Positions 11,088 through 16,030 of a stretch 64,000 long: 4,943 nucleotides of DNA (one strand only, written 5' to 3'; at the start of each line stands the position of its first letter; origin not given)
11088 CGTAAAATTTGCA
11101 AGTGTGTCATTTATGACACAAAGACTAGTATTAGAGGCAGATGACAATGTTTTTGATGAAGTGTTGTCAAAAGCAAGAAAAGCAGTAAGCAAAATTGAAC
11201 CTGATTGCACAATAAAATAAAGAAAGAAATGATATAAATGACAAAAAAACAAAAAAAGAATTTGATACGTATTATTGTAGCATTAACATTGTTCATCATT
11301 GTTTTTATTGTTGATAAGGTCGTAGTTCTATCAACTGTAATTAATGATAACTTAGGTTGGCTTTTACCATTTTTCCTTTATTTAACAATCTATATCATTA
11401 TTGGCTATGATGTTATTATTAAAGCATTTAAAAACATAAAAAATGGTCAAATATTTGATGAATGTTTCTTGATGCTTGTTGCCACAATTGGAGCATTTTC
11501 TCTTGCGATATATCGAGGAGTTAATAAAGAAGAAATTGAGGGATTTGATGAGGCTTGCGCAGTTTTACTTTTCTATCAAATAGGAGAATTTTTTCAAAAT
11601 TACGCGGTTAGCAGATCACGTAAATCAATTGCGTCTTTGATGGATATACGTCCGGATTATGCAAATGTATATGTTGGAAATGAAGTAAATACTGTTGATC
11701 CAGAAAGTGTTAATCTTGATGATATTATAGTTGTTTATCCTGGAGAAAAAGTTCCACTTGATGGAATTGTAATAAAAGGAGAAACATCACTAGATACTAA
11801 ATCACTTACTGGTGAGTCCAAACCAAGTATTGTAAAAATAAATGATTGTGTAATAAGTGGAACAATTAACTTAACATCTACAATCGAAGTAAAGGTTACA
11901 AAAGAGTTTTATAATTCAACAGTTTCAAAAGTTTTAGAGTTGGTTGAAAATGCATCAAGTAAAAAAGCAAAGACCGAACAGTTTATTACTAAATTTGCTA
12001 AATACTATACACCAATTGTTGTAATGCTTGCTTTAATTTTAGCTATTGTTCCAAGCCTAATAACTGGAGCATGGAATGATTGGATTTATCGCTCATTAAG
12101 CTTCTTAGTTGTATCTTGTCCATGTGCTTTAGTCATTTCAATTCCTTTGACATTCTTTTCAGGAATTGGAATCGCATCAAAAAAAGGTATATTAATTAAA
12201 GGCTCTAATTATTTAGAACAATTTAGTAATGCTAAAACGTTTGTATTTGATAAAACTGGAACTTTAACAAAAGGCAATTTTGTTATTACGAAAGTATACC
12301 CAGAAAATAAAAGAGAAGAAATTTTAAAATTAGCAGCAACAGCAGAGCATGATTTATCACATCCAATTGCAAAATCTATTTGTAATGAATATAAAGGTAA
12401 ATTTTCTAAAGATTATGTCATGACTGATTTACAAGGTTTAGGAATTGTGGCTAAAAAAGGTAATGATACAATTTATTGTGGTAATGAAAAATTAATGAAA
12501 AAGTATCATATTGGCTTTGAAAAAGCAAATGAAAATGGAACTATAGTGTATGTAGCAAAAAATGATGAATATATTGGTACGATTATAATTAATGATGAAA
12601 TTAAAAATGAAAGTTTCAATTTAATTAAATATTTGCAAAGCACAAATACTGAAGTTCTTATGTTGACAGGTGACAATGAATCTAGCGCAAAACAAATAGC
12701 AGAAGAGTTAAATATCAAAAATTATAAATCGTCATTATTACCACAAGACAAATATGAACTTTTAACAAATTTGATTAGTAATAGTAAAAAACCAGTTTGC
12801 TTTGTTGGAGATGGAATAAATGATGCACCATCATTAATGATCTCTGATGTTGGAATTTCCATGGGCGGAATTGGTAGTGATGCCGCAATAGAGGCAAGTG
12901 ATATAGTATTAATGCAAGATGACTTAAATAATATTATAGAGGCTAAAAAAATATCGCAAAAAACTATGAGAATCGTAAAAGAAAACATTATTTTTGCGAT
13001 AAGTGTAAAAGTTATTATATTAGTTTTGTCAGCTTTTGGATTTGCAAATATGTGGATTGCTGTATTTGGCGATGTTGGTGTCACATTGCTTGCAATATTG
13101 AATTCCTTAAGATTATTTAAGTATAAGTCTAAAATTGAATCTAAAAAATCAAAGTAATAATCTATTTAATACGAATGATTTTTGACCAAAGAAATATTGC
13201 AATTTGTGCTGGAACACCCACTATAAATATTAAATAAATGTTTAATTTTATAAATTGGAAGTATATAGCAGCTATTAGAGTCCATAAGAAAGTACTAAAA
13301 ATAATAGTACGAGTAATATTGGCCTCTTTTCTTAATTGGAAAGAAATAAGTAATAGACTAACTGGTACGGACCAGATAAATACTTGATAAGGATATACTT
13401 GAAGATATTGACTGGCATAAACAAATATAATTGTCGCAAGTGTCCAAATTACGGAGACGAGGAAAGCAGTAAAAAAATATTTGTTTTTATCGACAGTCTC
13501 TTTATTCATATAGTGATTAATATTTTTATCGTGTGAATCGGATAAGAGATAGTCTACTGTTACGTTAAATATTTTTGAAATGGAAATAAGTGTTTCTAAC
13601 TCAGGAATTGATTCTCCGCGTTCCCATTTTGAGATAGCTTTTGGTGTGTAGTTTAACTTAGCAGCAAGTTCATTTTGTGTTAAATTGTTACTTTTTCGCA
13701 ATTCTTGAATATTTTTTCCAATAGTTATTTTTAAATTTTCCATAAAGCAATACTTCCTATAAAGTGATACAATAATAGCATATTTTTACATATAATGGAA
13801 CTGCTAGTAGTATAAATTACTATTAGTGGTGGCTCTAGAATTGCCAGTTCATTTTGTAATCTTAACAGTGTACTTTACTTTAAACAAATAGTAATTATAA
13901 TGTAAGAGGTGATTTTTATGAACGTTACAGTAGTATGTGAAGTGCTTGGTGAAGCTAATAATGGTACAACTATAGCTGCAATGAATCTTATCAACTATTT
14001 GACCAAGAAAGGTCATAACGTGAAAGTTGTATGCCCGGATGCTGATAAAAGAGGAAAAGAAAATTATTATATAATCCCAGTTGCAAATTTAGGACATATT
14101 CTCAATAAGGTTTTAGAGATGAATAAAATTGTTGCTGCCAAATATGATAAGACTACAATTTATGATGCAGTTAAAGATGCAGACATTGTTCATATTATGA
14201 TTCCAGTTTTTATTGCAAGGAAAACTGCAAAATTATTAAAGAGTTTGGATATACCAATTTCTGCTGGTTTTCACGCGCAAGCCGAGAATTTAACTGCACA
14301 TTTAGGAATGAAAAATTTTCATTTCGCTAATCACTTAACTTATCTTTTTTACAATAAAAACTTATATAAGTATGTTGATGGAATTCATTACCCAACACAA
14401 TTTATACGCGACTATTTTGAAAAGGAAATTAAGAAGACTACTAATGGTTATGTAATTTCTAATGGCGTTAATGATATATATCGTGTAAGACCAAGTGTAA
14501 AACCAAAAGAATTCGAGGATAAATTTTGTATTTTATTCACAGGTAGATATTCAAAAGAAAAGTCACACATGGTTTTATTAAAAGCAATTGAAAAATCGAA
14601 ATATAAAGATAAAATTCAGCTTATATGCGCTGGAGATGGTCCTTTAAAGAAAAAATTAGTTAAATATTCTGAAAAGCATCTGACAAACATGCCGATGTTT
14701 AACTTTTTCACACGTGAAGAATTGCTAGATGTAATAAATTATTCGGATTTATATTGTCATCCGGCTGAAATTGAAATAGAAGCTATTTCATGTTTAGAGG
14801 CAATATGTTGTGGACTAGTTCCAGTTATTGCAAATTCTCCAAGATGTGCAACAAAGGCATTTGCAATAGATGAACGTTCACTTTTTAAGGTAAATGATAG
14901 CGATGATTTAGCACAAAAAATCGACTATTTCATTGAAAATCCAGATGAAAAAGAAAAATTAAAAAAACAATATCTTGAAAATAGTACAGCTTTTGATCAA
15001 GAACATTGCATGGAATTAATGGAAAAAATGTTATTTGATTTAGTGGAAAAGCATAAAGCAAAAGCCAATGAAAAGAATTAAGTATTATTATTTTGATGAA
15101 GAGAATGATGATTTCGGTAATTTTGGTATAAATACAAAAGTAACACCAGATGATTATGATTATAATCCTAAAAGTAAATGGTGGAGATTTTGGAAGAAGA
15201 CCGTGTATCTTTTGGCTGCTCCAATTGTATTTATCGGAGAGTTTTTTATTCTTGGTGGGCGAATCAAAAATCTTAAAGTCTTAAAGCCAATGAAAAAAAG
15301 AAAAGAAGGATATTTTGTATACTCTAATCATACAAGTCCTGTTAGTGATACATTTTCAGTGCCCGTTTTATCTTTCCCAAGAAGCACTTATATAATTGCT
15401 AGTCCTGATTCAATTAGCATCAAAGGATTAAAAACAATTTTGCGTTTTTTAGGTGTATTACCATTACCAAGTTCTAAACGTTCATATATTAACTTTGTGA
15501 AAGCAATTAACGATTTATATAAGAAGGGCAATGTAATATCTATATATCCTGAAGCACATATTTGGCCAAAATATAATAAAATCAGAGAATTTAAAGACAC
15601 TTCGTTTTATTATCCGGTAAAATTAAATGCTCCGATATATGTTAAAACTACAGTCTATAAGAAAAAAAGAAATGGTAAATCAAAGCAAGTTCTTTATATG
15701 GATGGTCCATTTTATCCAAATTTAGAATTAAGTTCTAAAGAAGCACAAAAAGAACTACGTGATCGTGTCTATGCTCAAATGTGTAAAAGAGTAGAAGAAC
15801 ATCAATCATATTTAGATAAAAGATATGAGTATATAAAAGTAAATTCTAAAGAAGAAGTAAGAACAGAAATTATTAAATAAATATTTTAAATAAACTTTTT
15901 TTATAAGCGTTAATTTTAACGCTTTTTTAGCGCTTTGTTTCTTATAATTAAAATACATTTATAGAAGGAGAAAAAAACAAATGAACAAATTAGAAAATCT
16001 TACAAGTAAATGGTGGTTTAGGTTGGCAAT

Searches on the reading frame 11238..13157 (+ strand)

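Call 8: search_protein_families(library=pfam, proteins=[window:11238-13157:+], max_evalue=0.01)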
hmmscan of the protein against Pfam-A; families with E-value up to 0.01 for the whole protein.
window:11238-13157:+ (639 aa): 2 families
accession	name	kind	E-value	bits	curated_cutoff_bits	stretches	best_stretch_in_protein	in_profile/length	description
PF00122.25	E1-E2_ATPase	-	1.2e-49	168.8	28.1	1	138-316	3-181/181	E1-E2 ATPase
PF00702.32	Hydrolase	-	9.9e-25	88.5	26.4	1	333-533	2-187/191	haloacid dehalogenase-like hydrolase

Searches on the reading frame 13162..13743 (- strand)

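Call 8: search_protein_families(library=pfam, proteins=[window:13162-13743:-], max_evalue=0.01)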
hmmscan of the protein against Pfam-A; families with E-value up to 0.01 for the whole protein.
window:13162-13743:- (193 aa): 7 families
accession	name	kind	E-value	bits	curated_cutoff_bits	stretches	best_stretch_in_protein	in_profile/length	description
PF01381.28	HTH_3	-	3.6e-18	65.8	23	1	12-66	1-55/55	Helix-turn-helix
PF12844.13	HTH_19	-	2.7e-10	40.4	30.2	1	9-67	1-59/64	Helix-turn-helix domain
PF13560.12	HTH_31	-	4.8e-07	30.4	27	1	12-63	6-58/64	Helix-turn-helix domain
PF13443.12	HTH_26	-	6.4e-06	26.8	22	1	11-67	1-58/63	Cro/C1-type HTH DNA-binding domain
PF13744.12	HTH_37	-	6.7e-05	23.1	27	1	3-44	14-55/80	Helix-turn-helix domain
PF09843.14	DUF2070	-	0.0019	17.1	30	1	55-191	38-176/561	Predicted membrane protein (DUF2070)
PF14549.12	P22_Cro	-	0.0033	17.6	30.2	1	23-50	12-37/60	DNA-binding transcriptional regulator Cro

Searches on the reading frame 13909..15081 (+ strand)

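Call 8: search_protein_families(library=pfam, proteins=[window:13909-15081:+], max_evalue=0.01)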
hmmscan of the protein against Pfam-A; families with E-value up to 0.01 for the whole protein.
window:13909-15081:+ (390 aa): 8 families
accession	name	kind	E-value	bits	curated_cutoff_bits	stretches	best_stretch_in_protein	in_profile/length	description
PF00534.26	Glycos_transf_1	-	3.2e-26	92.3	26.4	1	198-354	8-168/172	Glycosyl transferases group 1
PF13439.12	Glyco_transf_4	-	1.6e-15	58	28.5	1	18-188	2-167/170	Glycosyltransferase Family 4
PF13692.12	Glyco_trans_1_4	-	4.7e-14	53.3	27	1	207-344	3-142/142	Glycosyl transferases group 1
PF17542.7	RP853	-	3.3e-05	23.6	25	1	216-358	129-271/317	Uncharacterized RP853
PF13524.12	Glyco_trans_1_2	-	3.7e-05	24.2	25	1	224-356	6-126/144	Glycosyl transferase-like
PF13579.12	Glyco_trans_4_4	-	0.0033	18.2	29.7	0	19-171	2-143/158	Glycosyl transferase 4-like domain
PF13477.12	Glyco_trans_4_2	-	0.0037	17.9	23.4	0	24-75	13-67/139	Glycosyl transferase 4-like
PF24785.1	RXYLT1_C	-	0.0045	16.9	27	0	262-313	60-114/187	RXYLT1 C-terminal domain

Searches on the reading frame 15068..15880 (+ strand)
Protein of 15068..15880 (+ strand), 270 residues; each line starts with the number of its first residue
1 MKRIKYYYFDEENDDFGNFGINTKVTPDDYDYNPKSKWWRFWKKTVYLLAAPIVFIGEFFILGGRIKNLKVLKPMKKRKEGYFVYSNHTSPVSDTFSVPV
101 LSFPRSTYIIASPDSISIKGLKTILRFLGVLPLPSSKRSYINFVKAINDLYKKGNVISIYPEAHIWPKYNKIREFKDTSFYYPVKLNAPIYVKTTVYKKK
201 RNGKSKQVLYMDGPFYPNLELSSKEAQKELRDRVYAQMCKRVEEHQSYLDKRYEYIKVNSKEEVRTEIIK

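Call 8: search_protein_families(library=pfam, proteins=[window:15068-15880:+], max_evalue=0.01)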
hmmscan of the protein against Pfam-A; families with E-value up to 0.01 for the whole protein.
window:15068-15880:+ (270 aa): 1 family
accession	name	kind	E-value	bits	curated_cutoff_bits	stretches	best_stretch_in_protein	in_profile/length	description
PF01553.26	Acyltransferase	-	3.9e-09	36.8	23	1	77-191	11-127/132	Acyltransferase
